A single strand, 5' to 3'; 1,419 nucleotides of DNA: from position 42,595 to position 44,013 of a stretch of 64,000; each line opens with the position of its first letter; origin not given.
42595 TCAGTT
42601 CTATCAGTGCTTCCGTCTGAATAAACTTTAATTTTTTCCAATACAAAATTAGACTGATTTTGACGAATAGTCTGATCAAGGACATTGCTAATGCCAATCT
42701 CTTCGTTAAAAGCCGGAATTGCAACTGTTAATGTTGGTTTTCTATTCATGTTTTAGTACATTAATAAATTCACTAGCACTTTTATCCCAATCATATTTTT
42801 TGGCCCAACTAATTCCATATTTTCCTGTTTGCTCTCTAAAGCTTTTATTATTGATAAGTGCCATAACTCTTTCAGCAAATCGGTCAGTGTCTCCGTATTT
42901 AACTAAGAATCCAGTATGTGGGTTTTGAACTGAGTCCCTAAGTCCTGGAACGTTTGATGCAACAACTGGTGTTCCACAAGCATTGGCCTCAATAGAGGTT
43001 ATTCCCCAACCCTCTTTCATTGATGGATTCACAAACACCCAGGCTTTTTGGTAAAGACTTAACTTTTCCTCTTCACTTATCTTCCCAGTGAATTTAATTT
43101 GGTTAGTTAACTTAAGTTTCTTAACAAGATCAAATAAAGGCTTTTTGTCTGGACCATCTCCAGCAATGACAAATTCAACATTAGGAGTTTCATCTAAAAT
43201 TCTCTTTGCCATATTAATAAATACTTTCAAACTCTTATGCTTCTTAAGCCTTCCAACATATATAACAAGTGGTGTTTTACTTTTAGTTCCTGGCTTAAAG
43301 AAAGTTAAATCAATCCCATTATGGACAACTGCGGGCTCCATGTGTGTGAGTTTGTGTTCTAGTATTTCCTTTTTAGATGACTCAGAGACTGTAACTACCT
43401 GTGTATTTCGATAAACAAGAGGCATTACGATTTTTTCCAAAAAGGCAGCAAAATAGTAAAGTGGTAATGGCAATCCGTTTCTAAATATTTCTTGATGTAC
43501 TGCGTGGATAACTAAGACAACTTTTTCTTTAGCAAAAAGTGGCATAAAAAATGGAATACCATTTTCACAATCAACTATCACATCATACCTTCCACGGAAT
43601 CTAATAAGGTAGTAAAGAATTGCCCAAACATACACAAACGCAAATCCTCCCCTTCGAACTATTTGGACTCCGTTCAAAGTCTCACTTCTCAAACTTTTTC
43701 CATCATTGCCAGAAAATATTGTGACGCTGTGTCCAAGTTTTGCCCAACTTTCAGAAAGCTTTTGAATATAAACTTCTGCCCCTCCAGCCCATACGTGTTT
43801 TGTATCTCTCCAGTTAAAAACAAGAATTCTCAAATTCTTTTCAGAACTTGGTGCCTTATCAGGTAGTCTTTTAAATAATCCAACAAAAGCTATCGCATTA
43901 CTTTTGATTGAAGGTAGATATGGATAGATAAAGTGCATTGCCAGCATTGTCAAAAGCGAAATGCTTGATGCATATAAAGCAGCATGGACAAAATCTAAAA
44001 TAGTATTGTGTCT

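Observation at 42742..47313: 1523-aa single polypeptide combining GtrB/DPM1-like GT2, processive QxxRW GT2 synthase, a flippase-like multi-pass domain and a GT4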

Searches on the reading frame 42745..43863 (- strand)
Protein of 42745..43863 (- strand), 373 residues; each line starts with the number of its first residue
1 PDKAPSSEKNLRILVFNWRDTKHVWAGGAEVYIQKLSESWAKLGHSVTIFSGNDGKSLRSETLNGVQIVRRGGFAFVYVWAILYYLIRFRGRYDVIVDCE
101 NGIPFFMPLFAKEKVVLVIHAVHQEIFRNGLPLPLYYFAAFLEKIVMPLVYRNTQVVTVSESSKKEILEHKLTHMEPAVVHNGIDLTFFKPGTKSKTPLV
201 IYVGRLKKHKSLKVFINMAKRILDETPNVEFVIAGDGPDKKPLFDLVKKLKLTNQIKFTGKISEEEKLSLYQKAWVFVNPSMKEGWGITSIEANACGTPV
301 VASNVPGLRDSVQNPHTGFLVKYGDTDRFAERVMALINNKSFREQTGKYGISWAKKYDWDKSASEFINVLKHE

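Call 29: search_solved_structures(query=window:42745-43863:-, max_evalue=1e-10)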
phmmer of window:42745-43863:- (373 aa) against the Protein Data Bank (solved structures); distinct sequences matched with E-value up to 1e-10: 27.
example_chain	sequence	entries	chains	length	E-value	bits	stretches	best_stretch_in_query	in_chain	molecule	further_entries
7qnt_AAA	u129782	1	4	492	2.4e-19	72.6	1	153-351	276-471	TarM(Se)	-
7qd7_AAA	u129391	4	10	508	2.6e-19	72.5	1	153-351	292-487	TarM(Se)_G117R | TarM(Se)_G117R-4RboP | TarM(Se)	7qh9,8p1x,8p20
6kih_A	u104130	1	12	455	3.3e-19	72.1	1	196-362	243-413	Tll1590 protein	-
5d00_A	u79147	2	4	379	9.9e-17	64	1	195-353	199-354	N-acetyl-alpha-D-glucosaminyl L-malate synthase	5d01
3c4q_A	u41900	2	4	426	1.2e-16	63.7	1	194-367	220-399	Predicted glycosyltransferases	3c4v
3c48_A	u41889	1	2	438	1.3e-16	63.6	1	194-367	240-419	Predicted glycosyltransferases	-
2jjm_A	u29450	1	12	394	4.3e-16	61.9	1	192-349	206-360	GLYCOSYL TRANSFERASE, GROUP 1 FAMILY PROTEIN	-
3mbo_A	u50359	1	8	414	4.9e-16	61.7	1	192-349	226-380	Glycosyltransferase, group 1 family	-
7qsg_A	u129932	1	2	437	3.9e-14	55.5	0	153-367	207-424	D-inositol 3-phosphate glycosyltransferase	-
6n1x_A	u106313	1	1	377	5.8e-14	54.9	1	196-343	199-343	Glycosyltransferase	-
6d9t_A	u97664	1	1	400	6.6e-14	54.7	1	196-343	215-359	Glycosyl transferase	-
6tvp_A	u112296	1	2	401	1.1e-13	53.9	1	191-354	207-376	Alpha-maltose-1-phosphate synthase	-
7ec7_A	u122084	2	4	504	1.7e-13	53.3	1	148-358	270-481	Glycosyl transferase, group 1 family protein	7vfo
7ec1_A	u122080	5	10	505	1.7e-13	53.3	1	148-358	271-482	Glycosyl transferase, group 1 family protein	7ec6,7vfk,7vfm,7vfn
7ec3_A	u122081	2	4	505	1.7e-13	53.3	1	148-358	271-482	Glycosyl transferase, group 1 family protein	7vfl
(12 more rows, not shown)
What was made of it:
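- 42745..43836 (-): Module GT4 (aa 1160-1523): cytoplasmic retaining GT-B glycosyltransferase with E1434-x7-E1442. PDB sequence hits to TarM, BshA, MshA, PimA/B and PglA-type enzymes (call 29).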
